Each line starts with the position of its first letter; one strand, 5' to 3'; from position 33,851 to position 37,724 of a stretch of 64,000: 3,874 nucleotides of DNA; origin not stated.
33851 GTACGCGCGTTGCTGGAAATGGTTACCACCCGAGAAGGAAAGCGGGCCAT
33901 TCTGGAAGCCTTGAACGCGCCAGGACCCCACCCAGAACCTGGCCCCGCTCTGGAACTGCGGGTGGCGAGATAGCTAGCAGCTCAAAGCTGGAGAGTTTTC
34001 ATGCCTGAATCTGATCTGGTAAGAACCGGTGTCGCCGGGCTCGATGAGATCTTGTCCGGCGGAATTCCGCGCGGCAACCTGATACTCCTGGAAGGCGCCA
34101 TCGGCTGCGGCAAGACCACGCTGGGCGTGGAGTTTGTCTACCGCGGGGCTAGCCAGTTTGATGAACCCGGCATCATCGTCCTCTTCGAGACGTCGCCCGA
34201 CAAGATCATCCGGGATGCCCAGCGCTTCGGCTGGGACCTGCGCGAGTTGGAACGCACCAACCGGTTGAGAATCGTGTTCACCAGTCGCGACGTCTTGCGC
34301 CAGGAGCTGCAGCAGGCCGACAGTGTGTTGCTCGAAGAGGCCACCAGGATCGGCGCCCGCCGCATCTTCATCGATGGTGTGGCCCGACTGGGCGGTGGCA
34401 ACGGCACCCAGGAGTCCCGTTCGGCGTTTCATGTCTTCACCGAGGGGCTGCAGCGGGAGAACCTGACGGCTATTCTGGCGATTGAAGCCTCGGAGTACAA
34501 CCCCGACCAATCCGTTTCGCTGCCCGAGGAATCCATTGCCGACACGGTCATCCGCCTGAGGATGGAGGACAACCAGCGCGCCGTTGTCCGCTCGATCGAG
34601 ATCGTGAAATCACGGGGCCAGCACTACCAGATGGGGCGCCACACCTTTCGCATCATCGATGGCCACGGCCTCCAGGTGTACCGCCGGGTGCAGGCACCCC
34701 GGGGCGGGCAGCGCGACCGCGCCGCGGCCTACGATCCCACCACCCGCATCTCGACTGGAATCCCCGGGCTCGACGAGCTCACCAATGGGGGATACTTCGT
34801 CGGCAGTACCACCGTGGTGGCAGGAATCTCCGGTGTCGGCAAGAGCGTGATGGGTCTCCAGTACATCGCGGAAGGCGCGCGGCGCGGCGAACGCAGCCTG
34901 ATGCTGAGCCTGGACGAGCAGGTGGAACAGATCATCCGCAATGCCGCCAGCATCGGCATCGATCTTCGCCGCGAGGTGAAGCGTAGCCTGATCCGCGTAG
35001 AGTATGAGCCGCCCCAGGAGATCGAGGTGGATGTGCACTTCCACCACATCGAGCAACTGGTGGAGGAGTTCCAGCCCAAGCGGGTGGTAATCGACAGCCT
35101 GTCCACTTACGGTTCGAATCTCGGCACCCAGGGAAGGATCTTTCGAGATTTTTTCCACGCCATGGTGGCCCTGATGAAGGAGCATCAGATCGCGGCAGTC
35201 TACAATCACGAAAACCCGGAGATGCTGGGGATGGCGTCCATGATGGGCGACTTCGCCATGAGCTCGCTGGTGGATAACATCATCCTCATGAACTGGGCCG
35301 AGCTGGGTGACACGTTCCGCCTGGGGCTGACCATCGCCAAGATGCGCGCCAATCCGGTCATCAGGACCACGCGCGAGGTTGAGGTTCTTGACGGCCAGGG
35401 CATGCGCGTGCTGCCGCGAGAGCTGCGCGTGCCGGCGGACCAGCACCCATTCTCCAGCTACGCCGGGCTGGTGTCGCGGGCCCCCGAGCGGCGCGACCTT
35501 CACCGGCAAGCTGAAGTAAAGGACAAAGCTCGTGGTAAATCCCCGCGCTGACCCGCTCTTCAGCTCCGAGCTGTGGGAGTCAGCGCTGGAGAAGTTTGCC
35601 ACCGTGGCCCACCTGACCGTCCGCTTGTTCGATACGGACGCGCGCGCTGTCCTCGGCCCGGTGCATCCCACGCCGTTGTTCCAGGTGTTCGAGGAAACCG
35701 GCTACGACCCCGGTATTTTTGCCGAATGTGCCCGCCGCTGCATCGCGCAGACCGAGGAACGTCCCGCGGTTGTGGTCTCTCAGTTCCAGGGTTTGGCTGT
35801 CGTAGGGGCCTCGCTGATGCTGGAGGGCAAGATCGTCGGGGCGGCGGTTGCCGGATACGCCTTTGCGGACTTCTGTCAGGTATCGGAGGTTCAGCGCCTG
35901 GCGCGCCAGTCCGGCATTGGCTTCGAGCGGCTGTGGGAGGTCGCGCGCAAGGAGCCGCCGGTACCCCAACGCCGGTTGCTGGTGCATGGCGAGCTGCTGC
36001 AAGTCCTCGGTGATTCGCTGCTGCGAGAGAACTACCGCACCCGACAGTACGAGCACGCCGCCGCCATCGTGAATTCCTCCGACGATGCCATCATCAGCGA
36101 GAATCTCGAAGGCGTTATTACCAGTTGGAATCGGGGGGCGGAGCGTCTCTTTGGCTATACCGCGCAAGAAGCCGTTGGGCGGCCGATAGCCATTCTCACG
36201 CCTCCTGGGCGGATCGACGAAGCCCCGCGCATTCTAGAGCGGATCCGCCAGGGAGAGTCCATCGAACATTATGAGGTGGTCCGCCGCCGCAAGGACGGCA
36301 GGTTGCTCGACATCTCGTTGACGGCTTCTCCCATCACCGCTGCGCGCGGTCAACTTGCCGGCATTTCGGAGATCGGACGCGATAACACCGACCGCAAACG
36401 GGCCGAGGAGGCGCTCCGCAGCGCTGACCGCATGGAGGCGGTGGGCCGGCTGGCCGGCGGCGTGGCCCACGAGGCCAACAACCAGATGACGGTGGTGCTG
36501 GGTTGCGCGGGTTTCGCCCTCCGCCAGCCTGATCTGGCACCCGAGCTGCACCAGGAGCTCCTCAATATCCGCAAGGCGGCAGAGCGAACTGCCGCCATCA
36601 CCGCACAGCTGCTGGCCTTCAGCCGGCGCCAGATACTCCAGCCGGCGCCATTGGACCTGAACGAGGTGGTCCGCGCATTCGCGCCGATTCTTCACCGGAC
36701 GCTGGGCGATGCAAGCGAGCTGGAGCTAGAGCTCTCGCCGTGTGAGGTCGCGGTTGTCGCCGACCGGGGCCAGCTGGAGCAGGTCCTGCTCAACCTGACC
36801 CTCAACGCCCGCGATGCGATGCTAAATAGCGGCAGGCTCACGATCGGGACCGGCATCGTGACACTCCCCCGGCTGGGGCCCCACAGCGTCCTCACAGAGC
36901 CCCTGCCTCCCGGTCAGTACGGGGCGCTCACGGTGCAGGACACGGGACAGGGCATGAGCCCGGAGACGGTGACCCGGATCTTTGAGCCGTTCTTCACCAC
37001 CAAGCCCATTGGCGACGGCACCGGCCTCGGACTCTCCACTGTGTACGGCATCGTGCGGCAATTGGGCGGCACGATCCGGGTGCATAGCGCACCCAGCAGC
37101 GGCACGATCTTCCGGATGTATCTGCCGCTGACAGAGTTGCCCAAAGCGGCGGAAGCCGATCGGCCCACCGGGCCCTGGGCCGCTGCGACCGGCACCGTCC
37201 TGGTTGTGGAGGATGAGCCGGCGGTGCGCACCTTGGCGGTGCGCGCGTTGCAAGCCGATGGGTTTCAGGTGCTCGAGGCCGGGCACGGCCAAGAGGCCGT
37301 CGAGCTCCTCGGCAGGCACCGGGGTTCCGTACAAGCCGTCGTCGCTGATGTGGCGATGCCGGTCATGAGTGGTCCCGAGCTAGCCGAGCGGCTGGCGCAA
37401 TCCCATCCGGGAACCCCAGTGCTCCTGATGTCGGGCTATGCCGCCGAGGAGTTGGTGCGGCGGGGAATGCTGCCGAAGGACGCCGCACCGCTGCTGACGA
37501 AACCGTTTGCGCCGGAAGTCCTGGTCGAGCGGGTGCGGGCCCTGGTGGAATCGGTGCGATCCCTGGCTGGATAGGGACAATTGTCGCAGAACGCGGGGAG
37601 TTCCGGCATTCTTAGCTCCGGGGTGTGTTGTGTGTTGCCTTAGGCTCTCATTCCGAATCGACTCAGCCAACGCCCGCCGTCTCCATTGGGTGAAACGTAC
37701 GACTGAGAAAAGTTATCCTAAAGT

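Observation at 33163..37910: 4.7-kb islet bounded by exact 38-nt direct repeats of the 5' half of tRNA-Asn, with no integrase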

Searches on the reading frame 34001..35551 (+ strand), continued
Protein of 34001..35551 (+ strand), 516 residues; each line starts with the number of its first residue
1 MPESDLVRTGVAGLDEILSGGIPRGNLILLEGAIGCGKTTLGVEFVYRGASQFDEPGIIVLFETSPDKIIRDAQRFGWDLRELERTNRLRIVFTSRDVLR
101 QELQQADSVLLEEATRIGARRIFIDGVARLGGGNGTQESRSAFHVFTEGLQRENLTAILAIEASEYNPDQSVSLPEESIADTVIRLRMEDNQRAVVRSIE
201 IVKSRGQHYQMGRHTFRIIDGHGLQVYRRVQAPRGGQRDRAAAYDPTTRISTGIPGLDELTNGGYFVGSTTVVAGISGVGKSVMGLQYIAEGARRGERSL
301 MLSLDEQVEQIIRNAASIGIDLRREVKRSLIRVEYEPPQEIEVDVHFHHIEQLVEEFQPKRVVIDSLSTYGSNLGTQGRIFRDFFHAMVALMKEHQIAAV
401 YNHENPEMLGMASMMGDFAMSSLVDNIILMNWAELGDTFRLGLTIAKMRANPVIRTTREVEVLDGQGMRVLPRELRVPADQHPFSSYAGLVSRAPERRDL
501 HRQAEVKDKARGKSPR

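Call 46: find_encoding_contigs(protein=P0122, flank=10000, max_places=3)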
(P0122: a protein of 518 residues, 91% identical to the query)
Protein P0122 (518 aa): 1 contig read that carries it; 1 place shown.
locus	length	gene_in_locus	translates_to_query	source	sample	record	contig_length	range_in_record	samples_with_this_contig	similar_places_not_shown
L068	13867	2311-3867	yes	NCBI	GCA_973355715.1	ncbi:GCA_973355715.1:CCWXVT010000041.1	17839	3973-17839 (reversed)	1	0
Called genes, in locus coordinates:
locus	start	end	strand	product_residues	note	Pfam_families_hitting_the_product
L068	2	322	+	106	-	?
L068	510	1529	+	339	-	PF24981:Beta-prop_ATRN-LZTR1, PF24996:NANM (faint), PF24681:Kelch_KLHDC2_KLHL20_DRC7, PF13415:Beta-prop_FBX42 (weak), PF25210:Kelch_FKB95, PF13964:Beta-prop_Calicin (weak), PF01344:Kelch_1, PF07646:Kelch_2 (weak)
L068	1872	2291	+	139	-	-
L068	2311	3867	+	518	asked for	PF03796:DnaB_C (faint), PF05625:PAXNEB (faint), PF06745:ATPase, PF23442:DUF7125 (faint), PF13481:AAA_25 (weak), PF06745:ATPase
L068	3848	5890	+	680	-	PF10114:PocR (weak), PF00989:PAS, PF08448:PAS_4, PF13188:PAS_8 (weak), PF13426:PAS_9, PF08447:PAS_3 (faint), PF02518:HATPase_c, PF00072:Response_reg, +1 more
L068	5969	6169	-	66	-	-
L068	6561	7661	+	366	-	PF13177:DNA_pol3_delta2, PF00004:AAA (weak), PF13401:AAA_22 (weak)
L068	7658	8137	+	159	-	PF01967:MoaC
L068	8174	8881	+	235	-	PF01464:SLT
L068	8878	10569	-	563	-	PF01464:SLT, PF01476:LysM, PF23473:LysM3_LYK4_5 (faint), PF23577:LysM_RLK (faint), PF01476:LysM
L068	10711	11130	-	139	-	-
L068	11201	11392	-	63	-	-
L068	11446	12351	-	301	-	PF01063:Aminotran_4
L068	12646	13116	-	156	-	PF12850:Metallophos_2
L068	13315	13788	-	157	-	PF00583:Acetyltransf_1, PF13673:Acetyltransf_10, PF13508:Acetyltransf_7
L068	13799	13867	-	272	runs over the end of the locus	PF01135:PCMT (weak), PF13489:Methyltransf_23, PF01209:Ubie_methyltran, PF13847:Methyltransf_31, PF08241:Methyltransf_11, PF08242:Methyltransf_12, PF13649:Methyltransf_25, PF05148:Methyltransf_8, +3 more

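Call 47: find_encoding_contigs(protein=P0124, flank=10000, max_places=3)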
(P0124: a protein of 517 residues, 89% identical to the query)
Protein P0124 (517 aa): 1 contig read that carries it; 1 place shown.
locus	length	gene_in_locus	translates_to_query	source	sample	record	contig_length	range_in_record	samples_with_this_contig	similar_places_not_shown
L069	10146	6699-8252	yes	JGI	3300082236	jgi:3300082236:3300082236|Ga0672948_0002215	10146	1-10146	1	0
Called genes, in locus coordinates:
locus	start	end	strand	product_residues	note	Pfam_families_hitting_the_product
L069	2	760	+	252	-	?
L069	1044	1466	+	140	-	PF00072:Response_reg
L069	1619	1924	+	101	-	-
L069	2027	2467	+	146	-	-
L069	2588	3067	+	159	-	PF00072:Response_reg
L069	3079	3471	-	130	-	PF13473:Cupredoxin_1 (weak), PF00127:Copper-bind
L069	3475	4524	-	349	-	PF13473:Cupredoxin_1, PF00127:Copper-bind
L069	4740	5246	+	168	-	PF07452:CHRD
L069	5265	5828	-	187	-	-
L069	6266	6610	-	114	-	-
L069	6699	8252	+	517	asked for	PF03796:DnaB_C (faint), PF05625:PAXNEB (faint), PF06745:ATPase, PF13481:AAA_25 (weak), PF23442:DUF7125 (faint), PF06745:ATPase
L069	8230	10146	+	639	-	?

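Call 48: find_encoding_contigs(protein=P0131, flank=10000, max_places=3)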
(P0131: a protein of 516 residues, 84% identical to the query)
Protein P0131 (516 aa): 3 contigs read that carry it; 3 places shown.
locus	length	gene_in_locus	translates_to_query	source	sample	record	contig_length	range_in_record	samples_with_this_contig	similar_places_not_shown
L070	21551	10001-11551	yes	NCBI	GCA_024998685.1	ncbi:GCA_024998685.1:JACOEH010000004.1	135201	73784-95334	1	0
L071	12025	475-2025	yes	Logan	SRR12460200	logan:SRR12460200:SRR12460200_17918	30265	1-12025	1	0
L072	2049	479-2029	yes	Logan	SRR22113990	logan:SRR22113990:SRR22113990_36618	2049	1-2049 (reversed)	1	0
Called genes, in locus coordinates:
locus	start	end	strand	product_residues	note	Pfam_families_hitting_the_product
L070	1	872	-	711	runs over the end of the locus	PF02922:CBM_48, PF00128:Alpha-amylase (weak), PF21331:Isoamylase_C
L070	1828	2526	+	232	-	-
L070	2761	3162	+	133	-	PF07883:Cupin_2, PF02311:AraC_binding (weak)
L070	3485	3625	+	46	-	-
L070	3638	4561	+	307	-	PF12706:Lactamase_B_2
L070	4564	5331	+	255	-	PF03070:TENA_THI-4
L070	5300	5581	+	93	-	PF05402:PqqD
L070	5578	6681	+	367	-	PF04055:Radical_SAM, PF13186:SPASM (weak)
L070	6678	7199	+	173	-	PF03773:ArsP_1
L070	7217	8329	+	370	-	PF22807:TrAA12, PF23500:DUF7133, PF07995:GSDH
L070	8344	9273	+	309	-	PF01545:Cation_efflux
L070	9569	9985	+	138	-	-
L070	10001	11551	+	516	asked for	PF00154:RecA_N (faint), PF03796:DnaB_C (faint), PF05625:PAXNEB (faint), PF06745:ATPase, PF23442:DUF7125 (faint), PF06745:ATPase, PF13481:AAA_25 (weak)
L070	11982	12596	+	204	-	PF00989:PAS, PF13188:PAS_8 (weak), PF08448:PAS_4, PF24820:Diguanyl_cycl_sensor (faint), PF13426:PAS_9, PF08447:PAS_3 (weak)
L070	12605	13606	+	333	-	PF02518:HATPase_c, PF00072:Response_reg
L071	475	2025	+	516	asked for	PF00154:RecA_N (faint), PF03796:DnaB_C (faint), PF05625:PAXNEB (faint), PF06745:ATPase, PF23442:DUF7125 (faint), PF06745:ATPase, PF13481:AAA_25 (weak)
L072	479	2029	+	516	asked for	PF00154:RecA_N (faint), PF03796:DnaB_C (faint), PF05625:PAXNEB (faint), PF06745:ATPase, PF23442:DUF7125 (faint), PF06745:ATPase, PF13481:AAA_25 (weak)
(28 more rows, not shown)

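Call 70: find_encoding_contigs(protein=P0126, flank=10000, max_places=3)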
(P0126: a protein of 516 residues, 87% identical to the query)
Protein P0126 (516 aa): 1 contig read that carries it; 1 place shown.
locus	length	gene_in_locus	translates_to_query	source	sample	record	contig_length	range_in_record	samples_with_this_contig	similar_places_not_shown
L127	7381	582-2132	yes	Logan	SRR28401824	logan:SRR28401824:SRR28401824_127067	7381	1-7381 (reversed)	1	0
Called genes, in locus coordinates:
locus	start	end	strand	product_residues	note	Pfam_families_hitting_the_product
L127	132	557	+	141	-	-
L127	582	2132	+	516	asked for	PF00154:RecA_N (faint), PF03796:DnaB_C (faint), PF05625:PAXNEB (faint), PF06745:ATPase, PF13481:AAA_25 (weak), PF23442:DUF7125 (faint), PF13481:AAA_25 (weak), PF06745:ATPase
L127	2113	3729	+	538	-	PF00989:PAS, PF08448:PAS_4, PF13188:PAS_8 (weak), PF13426:PAS_9, PF08447:PAS_3 (weak), PF00512:HisKA, PF02518:HATPase_c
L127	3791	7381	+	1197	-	?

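Call 80: search_protein_families(library=padloc, proteins=[window:34001-35551:+], max_evalue=0.001)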
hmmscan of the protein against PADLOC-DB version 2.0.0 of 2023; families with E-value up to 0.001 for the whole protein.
window:34001-35551:+ (516 aa): 1 family
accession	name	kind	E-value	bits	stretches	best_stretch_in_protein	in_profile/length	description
PDLC04140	mad8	-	2.9e-09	34.9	1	22-204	24-183/314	mads_8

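Call 81: search_protein_families(library=ncbifam, proteins=[window:34001-35551:+], max_evalue=0.001)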
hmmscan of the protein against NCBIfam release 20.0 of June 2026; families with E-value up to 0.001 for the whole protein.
window:34001-35551:+ (516 aa): 17 families
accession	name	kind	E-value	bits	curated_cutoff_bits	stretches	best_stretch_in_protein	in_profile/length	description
NF006799.0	PRK09302.1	equivalog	3.1e-89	299.9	408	1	7-471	13-472/515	circadian clock protein KaiC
TIGR02655.1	circ_KaiC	equivalog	1.6e-63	215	546.25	1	7-464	3-456/484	circadian clock protein KaiC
TIGR03880.1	KaiC_arch_3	hypoth_equivalog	4.1e-60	203.1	249.45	2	253-464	1-212/224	KaiC domain-containing protein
TIGR03881.1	KaiC_arch_4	hypoth_equivalog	2.1e-45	155.2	247.8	2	7-227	3-229/231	KaiC domain-containing protein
TIGR03877.1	thermo_KaiC_1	hypoth_equivalog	1.9e-42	145.4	307.25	2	7-227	4-233/238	KaiC domain-containing protein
NF004723.0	PRK06067.1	subfamily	2e-21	76.6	194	2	4-226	13-235/243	flagellar accessory protein FlaH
NF052589.1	ArlH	equivalog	1e-20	74.4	215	2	14-229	9-226/229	archaellum protein ArlH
TIGR00416.1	sms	equivalog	4.8e-16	58.5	403.05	2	246-369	72-181/454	DNA repair protein RadA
TIGR03600.1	phage_DnaB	exception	8.9e-11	41.4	498.65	1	249-366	176-283/421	phage replicative helicase, DnaB family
TIGR03878.1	thermo_KaiC_2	hypoth_equivalog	6.5e-10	38.8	232.2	1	267-432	35-204/259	KaiC domain-containing protein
NF004629.0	PRK05973.1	equivalog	3.6e-08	32.7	156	1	268-365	64-154/237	DNA helicase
NF005852.0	PRK07773.1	equivalog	1.6e-07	30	780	0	249-313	199-263/886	replicative DNA helicase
NF006861.0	PRK09361.1-1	equivalog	2.7e-07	30.3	278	0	248-303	3-58/235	DNA repair and recombination protein RadB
TIGR00665.1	DnaB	equivalog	2.2e-06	26.8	385.25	0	7-69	178-239/435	replicative DNA helicase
NF006320.0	PRK08533.1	equivalog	1e-05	25.3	215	0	14-47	13-46/230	flagellar accessory protein FlaH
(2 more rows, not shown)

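Call 82: find_encoding_contigs(protein=P0123, flank=10000, max_places=3)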
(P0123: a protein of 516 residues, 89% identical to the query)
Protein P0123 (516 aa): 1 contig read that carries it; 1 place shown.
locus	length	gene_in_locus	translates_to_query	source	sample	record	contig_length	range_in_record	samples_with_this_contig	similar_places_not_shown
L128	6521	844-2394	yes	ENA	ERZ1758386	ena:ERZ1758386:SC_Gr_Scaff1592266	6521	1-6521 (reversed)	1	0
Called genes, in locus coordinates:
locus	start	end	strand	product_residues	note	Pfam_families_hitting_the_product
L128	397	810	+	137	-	-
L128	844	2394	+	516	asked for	PF03796:DnaB_C (faint), PF05625:PAXNEB (faint), PF06745:ATPase, PF13481:AAA_25 (weak), PF06745:ATPase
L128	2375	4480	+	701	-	PF10114:PocR (weak), PF00989:PAS, PF08448:PAS_4, PF13426:PAS_9, PF08447:PAS_3, PF13426:PAS_9, PF00512:HisKA, PF02518:HATPase_c, +3 more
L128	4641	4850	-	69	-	-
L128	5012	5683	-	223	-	-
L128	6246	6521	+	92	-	?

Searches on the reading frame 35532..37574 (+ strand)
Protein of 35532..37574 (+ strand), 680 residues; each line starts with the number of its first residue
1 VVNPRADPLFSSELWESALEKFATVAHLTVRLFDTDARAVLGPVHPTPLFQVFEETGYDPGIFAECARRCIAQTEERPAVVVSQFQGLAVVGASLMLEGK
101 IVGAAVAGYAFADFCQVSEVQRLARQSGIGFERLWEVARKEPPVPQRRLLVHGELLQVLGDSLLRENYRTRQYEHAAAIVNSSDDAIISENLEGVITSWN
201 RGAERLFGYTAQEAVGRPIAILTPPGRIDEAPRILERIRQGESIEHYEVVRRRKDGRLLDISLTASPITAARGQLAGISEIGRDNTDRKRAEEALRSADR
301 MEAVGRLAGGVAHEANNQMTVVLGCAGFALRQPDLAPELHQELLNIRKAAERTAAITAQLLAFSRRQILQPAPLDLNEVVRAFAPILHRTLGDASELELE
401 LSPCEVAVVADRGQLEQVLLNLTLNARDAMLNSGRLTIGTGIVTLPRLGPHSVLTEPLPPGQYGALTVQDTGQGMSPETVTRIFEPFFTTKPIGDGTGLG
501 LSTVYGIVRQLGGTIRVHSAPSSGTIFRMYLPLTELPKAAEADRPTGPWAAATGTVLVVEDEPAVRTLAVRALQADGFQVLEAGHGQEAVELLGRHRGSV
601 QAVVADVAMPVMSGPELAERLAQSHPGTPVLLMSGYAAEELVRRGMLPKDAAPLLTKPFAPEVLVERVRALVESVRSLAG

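Call 7: search_protein_families(library=pfam, proteins=[window:35532-37574:+], max_evalue=0.001)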
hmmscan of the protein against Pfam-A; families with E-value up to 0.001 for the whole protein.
window:35532-37574:+ (680 aa): 10 families
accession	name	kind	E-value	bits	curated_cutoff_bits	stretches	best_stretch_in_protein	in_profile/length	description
PF00072.30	Response_reg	-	5.7e-22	78.4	30.2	1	556-669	1-111/111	Response regulator receiver domain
PF02518.31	HATPase_c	-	3.8e-21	76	26.4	1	411-534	2-110/111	Histidine kinase-, DNA gyrase B-, and HSP90-like ATPase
PF00989.32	PAS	-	6e-18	65.4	22.6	1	175-284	2-112/113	PAS fold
PF13426.13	PAS_9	-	8.8e-14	52.1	27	1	185-287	2-103/103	PAS domain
PF08448.16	PAS_4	-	1.4e-11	45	23.1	1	180-290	1-110/110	PAS fold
PF00512.31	HisKA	-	5.3e-08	33.2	26.9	1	305-367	3-64/66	His Kinase A (phospho-acceptor) domain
PF10114.15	PocR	-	6.5e-08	32.9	23.9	1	9-168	2-162/162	Sensory domain found in PocR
PF08447.18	PAS_3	-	7.9e-06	26.5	25.6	1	197-276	2-83/89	PAS fold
PF13188.13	PAS_8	-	1.4e-05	25.2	21.8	1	178-224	5-52/65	PAS domain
PF13596.12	PAS_10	-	9.5e-05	23.4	22.1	1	196-281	21-101/106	PAS domain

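Call 80: search_protein_families(library=padloc, proteins=[window:35532-37574:+], max_evalue=0.001)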
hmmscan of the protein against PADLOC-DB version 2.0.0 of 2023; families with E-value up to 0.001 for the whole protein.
window:35532-37574:+ (680 aa): 0 families

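Call 81: search_protein_families(library=ncbifam, proteins=[window:35532-37574:+], max_evalue=0.001)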
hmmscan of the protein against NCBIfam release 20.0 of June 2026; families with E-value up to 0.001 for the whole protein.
window:35532-37574:+ (680 aa): 129 families (the best 25 are shown)
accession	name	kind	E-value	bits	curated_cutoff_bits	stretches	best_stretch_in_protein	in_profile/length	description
NF046020.1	HisKinCckABruc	equivalog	7.3e-102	341.7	1000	1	244-672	420-867/868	cell cycle histidine kinase CckA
NF010076.0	PRK13557.1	subfamily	1.7e-92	310.6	631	1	199-674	58-535/540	histidine kinase famiy protein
NF046026.1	HisKinCckACaul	equivalog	3e-86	290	1000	1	191-670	203-674/678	cell cycle histidine kinase CckA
NF010411.0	PRK13837.1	equivalog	2e-74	251.1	647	1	270-665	416-805/828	two-component system VirA-like sensor kinase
NF008468.0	PRK11360.1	equivalog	1.3e-61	208.7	646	1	175-535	269-610/616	two-component system sensor histidine kinase AtoS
NF052574.1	HisKinEspCMyxo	equivalog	6.3e-59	199.9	1200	1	199-672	313-783/785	serine histidine kinase EspC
NF052573.1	HisKinEspAMyxo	equivalog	4.4e-58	196.9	1400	1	174-637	254-716/755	serine histidine kinase EspA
NF007688.0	PRK10364.1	equivalog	3e-37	128.4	479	1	285-534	221-452/460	two-component system sensor histidine kinase ZraS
NF047466.1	hybrid_RR_LvrB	exception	8.9e-32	110.7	500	1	284-533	132-376/377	hybrid histidine kinase/response regulator LvrB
NF041777.1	sens_FixL_Rhizob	equivalog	6.4e-29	100.9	850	1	153-534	103-482/485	sensor protein FixL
NF008302.0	PRK11091.1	equivalog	1.5e-28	99.4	838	1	177-630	158-600/779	aerobic respiration two-component sensor histidine kinase ArcB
TIGR00229.1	sensory_box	domain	3.9e-27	94.9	22.9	1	174-295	5-126/126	PAS domain S-box protein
NF046044.1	PnpS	equivalog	7.5e-26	91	400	1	170-532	51-390/390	two-component system histidine kinase PnpS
TIGR02956.1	TMAO_torS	equivalog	1.2e-24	86.5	676.5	1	309-627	469-773/967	TMAO reductase system sensor histidine kinase/response regulator TorS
NF038348.1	T2SS_HK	subfamily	2.4e-24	85.7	450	1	359-533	417-573/574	histidine kinase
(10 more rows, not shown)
